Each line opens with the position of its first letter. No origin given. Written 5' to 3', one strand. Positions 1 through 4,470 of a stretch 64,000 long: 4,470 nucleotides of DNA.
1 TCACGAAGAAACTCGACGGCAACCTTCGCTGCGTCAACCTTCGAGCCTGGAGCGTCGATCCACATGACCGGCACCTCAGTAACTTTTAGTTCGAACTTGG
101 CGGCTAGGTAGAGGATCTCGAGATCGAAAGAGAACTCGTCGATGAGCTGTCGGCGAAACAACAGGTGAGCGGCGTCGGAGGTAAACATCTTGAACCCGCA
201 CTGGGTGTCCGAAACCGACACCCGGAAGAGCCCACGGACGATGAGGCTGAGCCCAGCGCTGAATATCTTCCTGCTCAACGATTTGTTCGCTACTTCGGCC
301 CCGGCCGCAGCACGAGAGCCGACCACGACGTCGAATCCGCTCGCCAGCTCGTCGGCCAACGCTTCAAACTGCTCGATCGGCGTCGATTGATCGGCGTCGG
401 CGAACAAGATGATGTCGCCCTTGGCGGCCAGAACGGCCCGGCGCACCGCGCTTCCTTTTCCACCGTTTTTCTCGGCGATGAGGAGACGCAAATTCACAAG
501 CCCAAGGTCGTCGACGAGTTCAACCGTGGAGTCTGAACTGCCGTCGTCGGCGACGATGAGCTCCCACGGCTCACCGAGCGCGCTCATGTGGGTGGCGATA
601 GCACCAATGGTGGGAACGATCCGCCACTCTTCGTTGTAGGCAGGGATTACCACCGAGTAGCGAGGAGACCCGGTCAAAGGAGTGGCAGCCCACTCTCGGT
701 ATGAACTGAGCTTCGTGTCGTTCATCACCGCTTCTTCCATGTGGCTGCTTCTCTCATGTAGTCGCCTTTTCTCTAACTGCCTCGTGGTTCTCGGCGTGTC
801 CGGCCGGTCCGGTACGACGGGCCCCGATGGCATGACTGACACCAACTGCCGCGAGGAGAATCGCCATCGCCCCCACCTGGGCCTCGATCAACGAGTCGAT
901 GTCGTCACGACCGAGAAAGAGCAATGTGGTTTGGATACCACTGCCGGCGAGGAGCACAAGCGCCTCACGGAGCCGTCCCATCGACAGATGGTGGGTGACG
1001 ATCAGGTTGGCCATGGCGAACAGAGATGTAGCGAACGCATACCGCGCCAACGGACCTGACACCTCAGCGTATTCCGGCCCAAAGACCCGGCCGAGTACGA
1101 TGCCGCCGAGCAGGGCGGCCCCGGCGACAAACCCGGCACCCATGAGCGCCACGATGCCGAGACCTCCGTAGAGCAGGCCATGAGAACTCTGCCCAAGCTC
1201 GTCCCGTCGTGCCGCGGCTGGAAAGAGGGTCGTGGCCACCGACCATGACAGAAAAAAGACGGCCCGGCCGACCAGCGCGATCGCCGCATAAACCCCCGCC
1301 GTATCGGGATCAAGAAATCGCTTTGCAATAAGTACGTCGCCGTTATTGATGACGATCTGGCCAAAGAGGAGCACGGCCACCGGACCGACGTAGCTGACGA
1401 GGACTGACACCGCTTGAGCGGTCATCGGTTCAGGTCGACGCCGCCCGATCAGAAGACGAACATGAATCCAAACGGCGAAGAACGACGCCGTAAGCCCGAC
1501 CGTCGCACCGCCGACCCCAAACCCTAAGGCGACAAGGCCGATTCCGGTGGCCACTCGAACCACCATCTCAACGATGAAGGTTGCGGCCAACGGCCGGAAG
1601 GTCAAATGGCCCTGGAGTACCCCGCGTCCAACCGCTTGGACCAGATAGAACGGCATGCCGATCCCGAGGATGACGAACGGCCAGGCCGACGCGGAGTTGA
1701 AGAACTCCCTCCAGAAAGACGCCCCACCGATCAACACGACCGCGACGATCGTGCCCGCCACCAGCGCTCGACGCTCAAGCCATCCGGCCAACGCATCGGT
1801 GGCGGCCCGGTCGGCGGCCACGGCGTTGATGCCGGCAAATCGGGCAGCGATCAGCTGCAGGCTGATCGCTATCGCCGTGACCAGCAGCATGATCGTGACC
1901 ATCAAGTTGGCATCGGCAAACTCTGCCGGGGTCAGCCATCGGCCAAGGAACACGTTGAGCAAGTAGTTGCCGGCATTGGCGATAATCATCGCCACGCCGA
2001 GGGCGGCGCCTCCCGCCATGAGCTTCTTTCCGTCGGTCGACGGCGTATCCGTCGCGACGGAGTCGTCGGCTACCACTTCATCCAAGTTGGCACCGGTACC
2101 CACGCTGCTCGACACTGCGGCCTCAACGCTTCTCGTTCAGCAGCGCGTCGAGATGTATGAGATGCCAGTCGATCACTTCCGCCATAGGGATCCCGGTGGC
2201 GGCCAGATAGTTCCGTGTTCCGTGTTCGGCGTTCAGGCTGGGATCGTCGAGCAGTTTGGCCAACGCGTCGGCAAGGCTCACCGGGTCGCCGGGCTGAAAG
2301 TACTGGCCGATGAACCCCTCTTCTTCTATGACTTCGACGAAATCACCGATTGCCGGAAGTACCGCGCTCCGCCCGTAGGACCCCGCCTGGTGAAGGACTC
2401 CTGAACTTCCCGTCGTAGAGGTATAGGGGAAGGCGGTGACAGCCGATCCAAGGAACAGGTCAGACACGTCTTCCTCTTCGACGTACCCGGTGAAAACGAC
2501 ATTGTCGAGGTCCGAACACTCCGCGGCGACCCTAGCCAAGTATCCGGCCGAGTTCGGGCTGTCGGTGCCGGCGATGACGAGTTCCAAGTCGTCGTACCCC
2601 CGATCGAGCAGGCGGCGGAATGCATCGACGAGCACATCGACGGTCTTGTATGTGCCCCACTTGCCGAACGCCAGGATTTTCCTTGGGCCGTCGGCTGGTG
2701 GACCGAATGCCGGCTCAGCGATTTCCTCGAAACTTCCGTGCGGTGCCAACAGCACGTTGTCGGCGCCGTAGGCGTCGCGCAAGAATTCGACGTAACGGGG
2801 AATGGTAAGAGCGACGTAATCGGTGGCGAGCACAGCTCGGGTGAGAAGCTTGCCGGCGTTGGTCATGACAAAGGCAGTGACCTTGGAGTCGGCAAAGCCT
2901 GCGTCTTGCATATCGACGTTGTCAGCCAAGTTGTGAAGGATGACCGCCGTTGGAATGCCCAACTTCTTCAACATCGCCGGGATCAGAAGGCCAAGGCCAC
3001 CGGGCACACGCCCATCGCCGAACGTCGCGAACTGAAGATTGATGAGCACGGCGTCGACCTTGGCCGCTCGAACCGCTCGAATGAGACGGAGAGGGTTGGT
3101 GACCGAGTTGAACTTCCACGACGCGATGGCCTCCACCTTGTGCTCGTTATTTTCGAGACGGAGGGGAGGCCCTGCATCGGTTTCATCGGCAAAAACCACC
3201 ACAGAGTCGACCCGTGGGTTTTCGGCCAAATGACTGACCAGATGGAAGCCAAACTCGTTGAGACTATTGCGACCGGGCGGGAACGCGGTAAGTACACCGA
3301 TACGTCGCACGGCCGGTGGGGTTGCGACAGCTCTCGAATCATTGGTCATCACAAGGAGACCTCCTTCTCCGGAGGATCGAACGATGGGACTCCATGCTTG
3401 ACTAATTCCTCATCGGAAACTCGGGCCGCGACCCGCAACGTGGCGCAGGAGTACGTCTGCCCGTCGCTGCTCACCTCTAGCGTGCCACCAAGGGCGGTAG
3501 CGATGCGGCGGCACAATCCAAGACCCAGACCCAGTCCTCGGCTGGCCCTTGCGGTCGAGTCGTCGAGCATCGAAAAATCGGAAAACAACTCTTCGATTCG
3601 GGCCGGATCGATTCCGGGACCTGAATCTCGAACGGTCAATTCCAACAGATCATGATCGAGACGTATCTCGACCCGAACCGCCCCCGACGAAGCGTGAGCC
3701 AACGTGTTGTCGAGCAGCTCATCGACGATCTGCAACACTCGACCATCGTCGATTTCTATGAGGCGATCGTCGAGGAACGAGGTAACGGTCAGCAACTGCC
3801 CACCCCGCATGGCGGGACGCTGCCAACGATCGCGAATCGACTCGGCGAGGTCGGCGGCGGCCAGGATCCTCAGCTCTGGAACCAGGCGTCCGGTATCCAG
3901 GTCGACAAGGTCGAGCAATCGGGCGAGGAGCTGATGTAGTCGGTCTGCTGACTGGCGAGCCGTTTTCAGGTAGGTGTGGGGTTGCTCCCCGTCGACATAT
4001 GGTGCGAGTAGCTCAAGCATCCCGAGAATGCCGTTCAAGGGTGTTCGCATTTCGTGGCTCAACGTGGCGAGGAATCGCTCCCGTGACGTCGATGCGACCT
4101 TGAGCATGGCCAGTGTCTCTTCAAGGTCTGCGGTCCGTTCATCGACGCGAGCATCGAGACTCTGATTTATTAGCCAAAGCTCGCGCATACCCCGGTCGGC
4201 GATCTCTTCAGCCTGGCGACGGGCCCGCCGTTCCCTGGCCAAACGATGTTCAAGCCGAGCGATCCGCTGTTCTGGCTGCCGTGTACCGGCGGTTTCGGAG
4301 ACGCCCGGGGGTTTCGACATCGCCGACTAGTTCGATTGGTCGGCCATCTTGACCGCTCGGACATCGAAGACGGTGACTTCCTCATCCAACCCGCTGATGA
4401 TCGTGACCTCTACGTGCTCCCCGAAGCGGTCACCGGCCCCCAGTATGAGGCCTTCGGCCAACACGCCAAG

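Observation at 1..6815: H-NOX flanked by two histidine kinases and chained to GT4-flippase-GT2: candidate gas-controlled surface-glycan operon with no canonical output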

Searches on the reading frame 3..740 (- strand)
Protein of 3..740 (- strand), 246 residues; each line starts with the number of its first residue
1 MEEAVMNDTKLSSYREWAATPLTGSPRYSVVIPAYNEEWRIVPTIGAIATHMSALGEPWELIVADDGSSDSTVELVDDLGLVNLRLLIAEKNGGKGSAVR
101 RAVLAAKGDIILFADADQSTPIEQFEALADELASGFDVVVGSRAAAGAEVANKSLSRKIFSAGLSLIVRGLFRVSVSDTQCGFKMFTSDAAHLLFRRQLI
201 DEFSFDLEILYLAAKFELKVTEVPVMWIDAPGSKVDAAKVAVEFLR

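Call 9: search_protein_families(library=pfam, proteins=[window:3-740:-], max_evalue=0.01)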
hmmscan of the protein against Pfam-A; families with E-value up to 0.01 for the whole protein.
window:3-740:- (246 aa): 4 families
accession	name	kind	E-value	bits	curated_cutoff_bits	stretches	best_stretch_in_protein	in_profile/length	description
PF00535.33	Glycos_transf_2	-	5.6e-26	91.9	23.3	1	29-185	1-158/168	Glycosyl transferase family 2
PF13641.12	Glyco_tranf_2_3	-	2.6e-08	34.6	27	1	26-118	1-97/230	Glycosyltransferase like family 2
PF10111.15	Glyco_tranf_2_2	-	4.8e-07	30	27.3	1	29-130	1-104/276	Glycosyltransferase like family 2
PF13704.12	Glyco_tranf_2_4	-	0.0044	17.9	27.5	1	43-117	5-81/98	Glycosyl transferase family 2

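Call 68: find_homologous_proteins(query=window:3-740:-, max_evalue=1e-40)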
Query window:3-740:- (246 aa): 1596 proteins with E <= 1e-40 among 7266 candidates; the best 120 are listed.
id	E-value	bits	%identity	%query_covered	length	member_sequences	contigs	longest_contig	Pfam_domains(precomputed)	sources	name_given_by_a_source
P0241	9.0e-153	524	100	100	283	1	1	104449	PF10111.15,PF13641.13,PF00535.33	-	-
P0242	5.9e-125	433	80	100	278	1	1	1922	PF10111.15,PF13641.13,PF00535.33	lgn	-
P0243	1.4e-124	432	79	100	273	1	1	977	PF10111.15,PF00535.33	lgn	-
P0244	1.7e-124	432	83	98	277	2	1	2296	PF10111.15,PF13641.13,PF00535.33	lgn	-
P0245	2.2e-124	431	79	100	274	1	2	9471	PF10111.15,PF13641.13,PF00535.33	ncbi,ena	-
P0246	2.1e-123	428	79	100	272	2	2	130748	PF10111.15,PF13641.13,PF00535.33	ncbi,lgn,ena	-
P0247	1.3e-120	419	77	100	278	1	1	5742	PF10111.15,PF13641.13,PF00535.33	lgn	-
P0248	2.1e-118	412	79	98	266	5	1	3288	PF10111.15,PF13641.13,PF00535.33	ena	-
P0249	4.7e-117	407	77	98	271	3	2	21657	PF10111.15,PF13641.13,PF00535.33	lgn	-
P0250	5.7e-117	407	76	98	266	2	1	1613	PF10111.15,PF13641.13,PF00535.33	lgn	-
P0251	3.6e-116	405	77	98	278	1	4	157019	PF10111.15,PF13641.13,PF00535.33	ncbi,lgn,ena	-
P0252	6.1e-116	404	76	98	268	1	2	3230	PF10111.15,PF13641.13,PF00535.33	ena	-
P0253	2.0e-115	402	75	99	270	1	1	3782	PF10111.15,PF13641.13,PF00535.33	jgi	-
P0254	4.9e-115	401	76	98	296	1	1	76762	PF10111.15,PF00535.33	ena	-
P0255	1.6e-114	399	76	98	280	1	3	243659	PF10111.15,PF13641.13,PF00535.33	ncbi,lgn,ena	-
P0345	1.8e-97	343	66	95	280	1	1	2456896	PF10111.15,PF13641.13,PF00535.33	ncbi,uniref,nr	ncbi:glycosyltransferase family 2 protein [Nakamurella flava]|uniref:dolichyl-phosphate beta-glucosy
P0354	1.8e-96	340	67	95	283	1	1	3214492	PF10111.15,PF13641.13,PF00535.33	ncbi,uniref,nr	ncbi:glycosyltransferase family 2 protein [Subtercola sp. PAMC28395]|uniref:dolichyl-phosphate beta-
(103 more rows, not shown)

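Call 81: find_encoding_contigs(protein=P0354, flank=10000, max_places=1)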
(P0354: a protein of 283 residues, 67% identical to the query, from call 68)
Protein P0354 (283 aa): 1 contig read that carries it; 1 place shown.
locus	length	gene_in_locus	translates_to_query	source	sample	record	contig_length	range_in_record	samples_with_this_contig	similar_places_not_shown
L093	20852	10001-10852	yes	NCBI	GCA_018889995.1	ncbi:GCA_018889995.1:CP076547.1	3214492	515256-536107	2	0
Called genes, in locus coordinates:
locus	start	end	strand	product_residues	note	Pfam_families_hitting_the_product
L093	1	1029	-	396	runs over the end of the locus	PF04230:PS_pyruv_trans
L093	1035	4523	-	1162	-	-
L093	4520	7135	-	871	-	PF00512:HisKA, PF02518:HATPase_c, PF00072:Response_reg, PF01627:Hpt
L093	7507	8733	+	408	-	PF00534:Glycos_transf_1, PF13692:Glyco_trans_1_4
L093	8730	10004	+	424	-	PF13440:Polysacc_synt_3 (weak)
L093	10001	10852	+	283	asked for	PF00535:Glycos_transf_2, PF10111:Glyco_tranf_2_2, PF13641:Glyco_tranf_2_3 (weak)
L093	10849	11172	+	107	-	PF13466:STAS_2, PF01740:STAS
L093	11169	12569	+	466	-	PF07228:SpoIIE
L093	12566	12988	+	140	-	PF13581:HATPase_c_2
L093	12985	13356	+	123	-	PF01740:STAS, PF13466:STAS_2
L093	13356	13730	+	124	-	PF00072:Response_reg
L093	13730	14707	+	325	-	PF03372:Exo_endo_phos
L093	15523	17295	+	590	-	PF00128:Alpha-amylase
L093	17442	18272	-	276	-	PF00459:Inositol_P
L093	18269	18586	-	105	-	-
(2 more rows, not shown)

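Call 82: find_encoding_contigs(protein=P0345, flank=10000, max_places=1)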
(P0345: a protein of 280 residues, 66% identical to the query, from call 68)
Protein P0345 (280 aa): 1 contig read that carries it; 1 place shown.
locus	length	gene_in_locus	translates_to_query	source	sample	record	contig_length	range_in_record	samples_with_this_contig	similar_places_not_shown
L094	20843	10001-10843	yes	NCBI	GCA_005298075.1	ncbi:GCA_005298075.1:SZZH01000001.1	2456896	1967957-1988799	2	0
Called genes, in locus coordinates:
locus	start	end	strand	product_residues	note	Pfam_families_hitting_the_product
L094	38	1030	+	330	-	PF08240:ADH_N, PF00107:ADH_zinc_N, PF13602:ADH_zinc_N_2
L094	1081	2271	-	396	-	PF01053:Cys_Met_Meta_PP, PF06838:Met_gamma_lyase (weak), PF00155:Aminotran_1_2 (weak)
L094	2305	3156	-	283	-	PF00106:adh_short, PF08659:KR, PF13561:adh_short_C2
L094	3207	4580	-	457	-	PF00291:PALP, PF00571:CBS (weak)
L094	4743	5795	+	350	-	PF00657:Lipase_GDSL, PF13472:Lipase_GDSL_2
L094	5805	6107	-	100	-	-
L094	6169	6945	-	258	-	PF12811:BaxI_1, PF01027:Bax1-I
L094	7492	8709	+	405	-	PF00534:Glycos_transf_1, PF13692:Glyco_trans_1_4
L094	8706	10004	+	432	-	PF01943:Polysacc_synt (weak)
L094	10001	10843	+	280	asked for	PF00535:Glycos_transf_2, PF10111:Glyco_tranf_2_2, PF13641:Glyco_tranf_2_3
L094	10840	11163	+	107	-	PF01740:STAS, PF13466:STAS_2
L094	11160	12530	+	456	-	PF07228:SpoIIE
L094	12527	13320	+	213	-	PF01740:STAS, PF13466:STAS_2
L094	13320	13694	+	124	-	PF00072:Response_reg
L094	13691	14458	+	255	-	PF00072:Response_reg, PF01627:Hpt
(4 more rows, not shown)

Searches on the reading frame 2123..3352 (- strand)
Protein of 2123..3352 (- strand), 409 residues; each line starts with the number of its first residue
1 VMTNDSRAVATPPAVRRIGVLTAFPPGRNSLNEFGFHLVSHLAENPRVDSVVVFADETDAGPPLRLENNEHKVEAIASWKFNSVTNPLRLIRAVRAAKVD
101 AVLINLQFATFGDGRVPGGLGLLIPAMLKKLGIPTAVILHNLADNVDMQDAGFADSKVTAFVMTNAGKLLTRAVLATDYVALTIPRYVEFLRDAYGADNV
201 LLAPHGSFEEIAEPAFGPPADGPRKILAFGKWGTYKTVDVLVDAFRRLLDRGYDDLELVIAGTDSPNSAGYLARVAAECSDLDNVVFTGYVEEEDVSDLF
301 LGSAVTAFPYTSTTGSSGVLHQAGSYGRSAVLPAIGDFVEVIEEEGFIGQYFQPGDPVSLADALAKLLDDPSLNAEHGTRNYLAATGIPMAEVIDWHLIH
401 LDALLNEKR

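Call 9: search_protein_families(library=pfam, proteins=[window:2123-3352:-], max_evalue=0.01)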
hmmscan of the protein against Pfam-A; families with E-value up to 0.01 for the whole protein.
window:2123-3352:- (409 aa): 2 families
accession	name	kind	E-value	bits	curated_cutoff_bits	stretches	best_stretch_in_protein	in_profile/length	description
PF13692.12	Glyco_trans_1_4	-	3.3e-19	70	27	1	224-370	2-142/142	Glycosyl transferases group 1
PF00534.26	Glycos_transf_1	-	3.3e-16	59.7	26.4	1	219-377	11-165/172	Glycosyl transferases group 1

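Call 37: search_protein_families(library=ncbifam, proteins=[window:2123-3352:-], max_evalue=0.001)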
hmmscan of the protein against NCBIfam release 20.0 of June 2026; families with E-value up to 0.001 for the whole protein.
window:2123-3352:- (409 aa): 6 families
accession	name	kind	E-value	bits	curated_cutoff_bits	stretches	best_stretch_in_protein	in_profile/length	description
NF041876.1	EPS_EpsE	equivalog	1.2e-11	44.6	400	1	218-378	209-369/389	exopolysaccharide biosynthesis GT4 family glycosyltransferase EpsE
TIGR04063.1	stp3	hypoth_equivalog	2.4e-07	30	442.05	1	230-372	220-362/397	TIGR04063 family PEP-CTERM/XrtA system glycosyltransferase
TIGR03449.1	mycothiol_MshA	equivalog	7.5e-07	28.4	462.5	1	225-385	221-384/406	D-inositol-3-phosphate glycosyltransferase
TIGR04047.1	MSMEG_0565_glyc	hypoth_equivalog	6.6e-06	25.4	259.85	1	227-373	197-344/373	MSMEG_0565 family glycosyltransferase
NF041879.1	EPS_EpsH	equivalog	1.7e-05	23.7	800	1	219-380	233-391/431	exopolysaccharide biosynthesis glycosyltransferase EpsH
TIGR03088.1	stp2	hypoth_equivalog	4e-05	22.8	409.05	1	225-380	196-348/374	TIGR03088 family PEP-CTERM/XrtA system glycosyltransferase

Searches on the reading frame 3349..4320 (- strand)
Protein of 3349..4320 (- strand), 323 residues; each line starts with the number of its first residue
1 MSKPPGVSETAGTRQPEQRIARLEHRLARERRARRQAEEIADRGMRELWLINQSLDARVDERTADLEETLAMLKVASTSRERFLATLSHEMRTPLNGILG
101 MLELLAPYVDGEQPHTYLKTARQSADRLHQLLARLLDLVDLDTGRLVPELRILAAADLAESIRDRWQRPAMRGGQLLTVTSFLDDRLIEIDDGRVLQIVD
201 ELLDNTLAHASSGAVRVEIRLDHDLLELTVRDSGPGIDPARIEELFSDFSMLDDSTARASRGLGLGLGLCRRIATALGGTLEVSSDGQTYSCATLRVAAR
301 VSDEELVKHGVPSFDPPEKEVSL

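Call 9: search_protein_families(library=pfam, proteins=[window:3349-4320:-], max_evalue=0.01)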
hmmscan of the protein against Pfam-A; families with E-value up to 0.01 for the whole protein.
window:3349-4320:- (323 aa): 4 families
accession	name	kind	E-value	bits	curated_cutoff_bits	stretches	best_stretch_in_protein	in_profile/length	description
PF02518.31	HATPase_c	-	4.2e-22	79.1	26.4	1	191-296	2-106/111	Histidine kinase-, DNA gyrase B-, and HSP90-like ATPase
PF00512.31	HisKA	-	9.4e-19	67.7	26.9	1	80-144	2-66/66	His Kinase A (phospho-acceptor) domain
PF13581.12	HATPase_c_2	-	6.8e-08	33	27.4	1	194-274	31-109/127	Histidine kinase-like ATPase domain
PF13589.12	HATPase_c_3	-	0.0005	20.5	25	1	198-298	6-106/137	Histidine kinase-, DNA gyrase B-, and HSP90-like ATPase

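Call 37: search_protein_families(library=ncbifam, proteins=[window:3349-4320:-], max_evalue=0.001)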
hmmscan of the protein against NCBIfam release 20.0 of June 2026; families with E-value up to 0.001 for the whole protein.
window:3349-4320:- (323 aa): 79 families (the best 25 are shown)
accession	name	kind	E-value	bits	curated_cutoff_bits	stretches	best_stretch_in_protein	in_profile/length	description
TIGR02956.1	TMAO_torS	equivalog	5.5e-41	140.6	676.5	1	36-303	406-686/967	TMAO reductase system sensor histidine kinase/response regulator TorS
NF011874.0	PRK15347.1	equivalog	6.3e-36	123.8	852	1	53-296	371-611/921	two component system sensor kinase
NF041947.1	LuxQ_Vibrio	equivalog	2.1e-31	108.7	1200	1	79-305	471-702/843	quorum-sensing autoinducer 2 sensor kinase/phosphatase LuxQ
NF008099.0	PRK10841.1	equivalog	6.3e-31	107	920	1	65-298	455-689/949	two-component system sensor histidine kinase RcsC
NF041832.1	near_NosP_CTERM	subfamily_domain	7.1e-31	107.6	400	1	76-300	3-226/370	NahK/ErcS family hybrid sensor histidine kinase/response regulator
NF008302.0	PRK11091.1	equivalog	4.4e-30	104.5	838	1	72-306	275-512/779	aerobic respiration two-component sensor histidine kinase ArcB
NF008543.0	PRK11466.1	equivalog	2.8e-28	98.3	982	1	52-303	409-666/914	TMAO reductase system sensor histidine kinase/response regulator TorS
NF046044.1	PnpS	equivalog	4.6e-28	98.3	400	1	73-288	163-380/390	two-component system histidine kinase PnpS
TIGR02966.1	phoR_proteo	equivalog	7.6e-28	97.5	334.2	1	73-287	107-323/333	phosphate regulon sensor histidine kinase PhoR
NF033092.0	HK_WalK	equivalog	1.2e-27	96.8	725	1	78-288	370-583/594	cell wall metabolism sensor histidine kinase WalK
NF047874.1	MASE3_PAS_HK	subfamily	2.9e-26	92.5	560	1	58-288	376-614/655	MASE3 domain-containing sensor histidine kinase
NF008318.0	PRK11107.1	equivalog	4.5e-26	91.2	890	1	76-305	289-524/920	two-component sensor histidine kinase BarA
NF040691.1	MtrAB_MtrB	equivalog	6.6e-26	91.4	450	1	55-308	246-500/507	MtrAB system histidine kinase MtrB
NF012163.2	BaeS_SmeS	equivalog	1.3e-25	90.2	500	1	59-283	219-442/457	sensor histidine kinase efflux regulator BaeS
NF008312.0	PRK11100.1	equivalog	5.3e-24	84.9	356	1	81-297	257-472/477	two-component system sensor histidine kinase CreC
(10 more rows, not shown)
